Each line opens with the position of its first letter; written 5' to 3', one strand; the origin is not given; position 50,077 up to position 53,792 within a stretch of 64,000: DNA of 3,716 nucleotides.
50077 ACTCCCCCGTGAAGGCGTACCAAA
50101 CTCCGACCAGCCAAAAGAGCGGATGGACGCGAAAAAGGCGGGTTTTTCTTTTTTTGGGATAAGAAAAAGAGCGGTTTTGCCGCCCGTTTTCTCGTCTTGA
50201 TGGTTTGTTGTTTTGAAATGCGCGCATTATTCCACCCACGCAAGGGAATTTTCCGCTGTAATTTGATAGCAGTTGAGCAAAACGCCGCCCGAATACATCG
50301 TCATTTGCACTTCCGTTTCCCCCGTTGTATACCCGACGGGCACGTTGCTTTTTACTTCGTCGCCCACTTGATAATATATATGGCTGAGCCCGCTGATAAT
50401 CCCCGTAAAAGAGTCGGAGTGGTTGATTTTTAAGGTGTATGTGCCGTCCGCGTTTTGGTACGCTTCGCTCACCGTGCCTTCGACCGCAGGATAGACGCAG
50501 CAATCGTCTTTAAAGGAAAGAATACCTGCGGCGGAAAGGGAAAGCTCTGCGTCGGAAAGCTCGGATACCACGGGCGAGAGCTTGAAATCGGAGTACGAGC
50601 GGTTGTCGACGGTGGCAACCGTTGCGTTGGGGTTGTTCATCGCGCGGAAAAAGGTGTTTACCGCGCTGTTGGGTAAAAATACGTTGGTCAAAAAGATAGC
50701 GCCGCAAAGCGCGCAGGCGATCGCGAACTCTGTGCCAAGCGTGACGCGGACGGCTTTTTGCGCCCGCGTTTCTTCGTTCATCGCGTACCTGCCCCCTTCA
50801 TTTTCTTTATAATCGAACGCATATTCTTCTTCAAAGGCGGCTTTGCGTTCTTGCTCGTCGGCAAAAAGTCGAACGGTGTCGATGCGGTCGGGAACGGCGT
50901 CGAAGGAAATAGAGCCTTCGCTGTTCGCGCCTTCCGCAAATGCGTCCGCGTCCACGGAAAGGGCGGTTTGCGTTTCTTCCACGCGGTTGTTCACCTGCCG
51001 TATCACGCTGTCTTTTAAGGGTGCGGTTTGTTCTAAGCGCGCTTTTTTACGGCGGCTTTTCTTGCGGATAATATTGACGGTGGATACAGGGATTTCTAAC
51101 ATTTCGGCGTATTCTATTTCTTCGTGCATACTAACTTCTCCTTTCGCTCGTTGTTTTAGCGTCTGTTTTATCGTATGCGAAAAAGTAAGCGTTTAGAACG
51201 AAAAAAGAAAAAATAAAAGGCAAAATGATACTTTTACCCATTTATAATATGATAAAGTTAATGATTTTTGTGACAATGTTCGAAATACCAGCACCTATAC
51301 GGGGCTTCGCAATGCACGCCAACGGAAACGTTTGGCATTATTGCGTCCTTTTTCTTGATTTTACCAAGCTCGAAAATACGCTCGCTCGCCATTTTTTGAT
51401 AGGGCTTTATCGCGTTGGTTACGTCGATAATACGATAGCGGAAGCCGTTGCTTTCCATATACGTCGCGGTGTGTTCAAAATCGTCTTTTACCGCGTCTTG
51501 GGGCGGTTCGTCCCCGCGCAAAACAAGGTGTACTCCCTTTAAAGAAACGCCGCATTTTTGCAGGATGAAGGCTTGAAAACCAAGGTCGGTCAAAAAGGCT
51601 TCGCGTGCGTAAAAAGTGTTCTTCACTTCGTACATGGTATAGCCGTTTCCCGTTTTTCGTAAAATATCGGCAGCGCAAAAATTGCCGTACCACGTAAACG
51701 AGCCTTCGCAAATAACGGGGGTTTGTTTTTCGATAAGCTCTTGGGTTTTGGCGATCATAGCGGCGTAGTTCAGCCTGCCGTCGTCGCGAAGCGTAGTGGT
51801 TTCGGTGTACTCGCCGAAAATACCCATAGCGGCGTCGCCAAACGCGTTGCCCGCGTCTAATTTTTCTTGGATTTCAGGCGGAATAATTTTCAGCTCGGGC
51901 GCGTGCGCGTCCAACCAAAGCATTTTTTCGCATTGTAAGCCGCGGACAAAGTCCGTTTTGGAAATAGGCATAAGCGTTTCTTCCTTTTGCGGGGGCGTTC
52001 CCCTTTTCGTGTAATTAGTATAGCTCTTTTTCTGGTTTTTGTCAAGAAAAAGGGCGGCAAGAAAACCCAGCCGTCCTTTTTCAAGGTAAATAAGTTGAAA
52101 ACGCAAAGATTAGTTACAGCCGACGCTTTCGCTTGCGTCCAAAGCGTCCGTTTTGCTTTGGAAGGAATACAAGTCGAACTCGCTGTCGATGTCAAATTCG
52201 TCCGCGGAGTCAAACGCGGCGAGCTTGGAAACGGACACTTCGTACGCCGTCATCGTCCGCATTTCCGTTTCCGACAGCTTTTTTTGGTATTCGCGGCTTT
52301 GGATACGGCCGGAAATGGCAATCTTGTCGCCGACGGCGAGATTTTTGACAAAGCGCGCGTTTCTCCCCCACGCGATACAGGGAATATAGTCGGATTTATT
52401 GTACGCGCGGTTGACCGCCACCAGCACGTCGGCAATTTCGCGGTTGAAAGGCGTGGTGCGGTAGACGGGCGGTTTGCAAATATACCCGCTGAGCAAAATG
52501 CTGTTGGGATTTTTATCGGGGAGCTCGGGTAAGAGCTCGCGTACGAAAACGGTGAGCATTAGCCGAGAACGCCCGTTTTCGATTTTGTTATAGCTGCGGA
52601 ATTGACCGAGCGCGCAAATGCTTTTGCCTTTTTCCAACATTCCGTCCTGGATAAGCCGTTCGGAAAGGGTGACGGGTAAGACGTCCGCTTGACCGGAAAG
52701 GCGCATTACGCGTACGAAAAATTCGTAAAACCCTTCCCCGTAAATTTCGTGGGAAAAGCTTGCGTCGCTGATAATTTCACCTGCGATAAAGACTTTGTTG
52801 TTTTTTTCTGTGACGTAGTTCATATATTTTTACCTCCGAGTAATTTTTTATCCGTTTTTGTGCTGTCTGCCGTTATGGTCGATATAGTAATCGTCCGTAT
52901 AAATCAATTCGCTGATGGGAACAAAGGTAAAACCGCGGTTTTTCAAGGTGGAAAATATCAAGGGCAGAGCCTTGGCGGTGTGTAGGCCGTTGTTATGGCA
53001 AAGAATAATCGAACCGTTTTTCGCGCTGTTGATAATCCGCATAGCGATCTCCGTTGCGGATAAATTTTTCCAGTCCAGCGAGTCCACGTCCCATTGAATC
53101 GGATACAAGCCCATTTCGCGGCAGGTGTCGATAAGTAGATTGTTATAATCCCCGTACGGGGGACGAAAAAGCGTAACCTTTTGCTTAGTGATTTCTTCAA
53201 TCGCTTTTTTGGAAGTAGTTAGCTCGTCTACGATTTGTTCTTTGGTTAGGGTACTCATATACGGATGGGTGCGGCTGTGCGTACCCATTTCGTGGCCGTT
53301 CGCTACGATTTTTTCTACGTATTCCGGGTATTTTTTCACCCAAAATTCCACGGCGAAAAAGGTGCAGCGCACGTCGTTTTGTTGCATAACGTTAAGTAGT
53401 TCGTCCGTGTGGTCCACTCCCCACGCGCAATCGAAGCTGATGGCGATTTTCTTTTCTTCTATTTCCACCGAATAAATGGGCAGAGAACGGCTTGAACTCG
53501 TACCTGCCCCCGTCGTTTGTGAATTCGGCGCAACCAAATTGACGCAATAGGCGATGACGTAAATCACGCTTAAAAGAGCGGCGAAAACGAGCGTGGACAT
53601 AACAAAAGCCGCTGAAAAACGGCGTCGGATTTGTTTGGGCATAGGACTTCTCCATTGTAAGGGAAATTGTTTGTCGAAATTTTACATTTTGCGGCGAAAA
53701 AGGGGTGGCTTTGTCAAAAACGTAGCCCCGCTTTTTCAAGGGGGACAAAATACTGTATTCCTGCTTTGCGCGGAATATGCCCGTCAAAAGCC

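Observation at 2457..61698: Dispersed, heavily over-represented 15-23 nt motif (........)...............: at least 23 copies in 64 kb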

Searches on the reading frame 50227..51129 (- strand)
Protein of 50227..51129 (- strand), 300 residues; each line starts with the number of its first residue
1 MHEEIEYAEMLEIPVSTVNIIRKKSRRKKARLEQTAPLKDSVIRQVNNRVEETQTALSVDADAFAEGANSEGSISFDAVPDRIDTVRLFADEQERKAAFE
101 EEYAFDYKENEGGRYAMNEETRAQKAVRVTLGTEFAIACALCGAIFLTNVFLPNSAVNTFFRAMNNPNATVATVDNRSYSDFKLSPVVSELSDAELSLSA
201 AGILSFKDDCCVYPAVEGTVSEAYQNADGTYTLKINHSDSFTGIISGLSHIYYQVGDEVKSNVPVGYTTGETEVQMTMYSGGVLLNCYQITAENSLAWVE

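Call 14: search_protein_families(library=pfam, proteins=[window:50227-51129:-], max_evalue=0.001)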
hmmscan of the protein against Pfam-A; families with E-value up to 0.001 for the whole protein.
window:50227-51129:- (300 aa): 1 family
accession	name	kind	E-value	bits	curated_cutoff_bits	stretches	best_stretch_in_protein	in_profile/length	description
PF01551.29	Peptidase_M23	-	0.0001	22.9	28.7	1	212-272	16-75/96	Peptidase family M23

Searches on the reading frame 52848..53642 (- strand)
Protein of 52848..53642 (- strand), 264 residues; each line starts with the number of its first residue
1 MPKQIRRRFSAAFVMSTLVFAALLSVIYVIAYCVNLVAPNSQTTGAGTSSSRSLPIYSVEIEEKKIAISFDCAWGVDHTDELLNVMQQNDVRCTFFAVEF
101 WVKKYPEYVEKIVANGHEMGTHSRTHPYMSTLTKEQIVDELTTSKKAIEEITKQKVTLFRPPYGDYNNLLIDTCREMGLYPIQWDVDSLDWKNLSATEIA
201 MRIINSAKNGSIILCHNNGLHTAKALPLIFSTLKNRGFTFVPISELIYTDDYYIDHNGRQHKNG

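Call 14: search_protein_families(library=pfam, proteins=[window:52848-53642:-], max_evalue=0.001)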
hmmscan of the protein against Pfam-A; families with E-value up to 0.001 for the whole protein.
window:52848-53642:- (264 aa): 3 families
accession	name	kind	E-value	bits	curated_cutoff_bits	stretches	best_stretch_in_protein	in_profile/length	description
PF01522.26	Polysacc_deac_1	-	1.7e-34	118.9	23.1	1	62-180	5-122/124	Polysaccharide deacetylase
PF03065.20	Glyco_hydro_57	-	3.3e-05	23.8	21.2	1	97-179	82-166/291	Glycosyl hydrolase family 57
PF01102.23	Glycophorin_A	-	0.00065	20.4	30.1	0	1-63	47-112/114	Glycophorin A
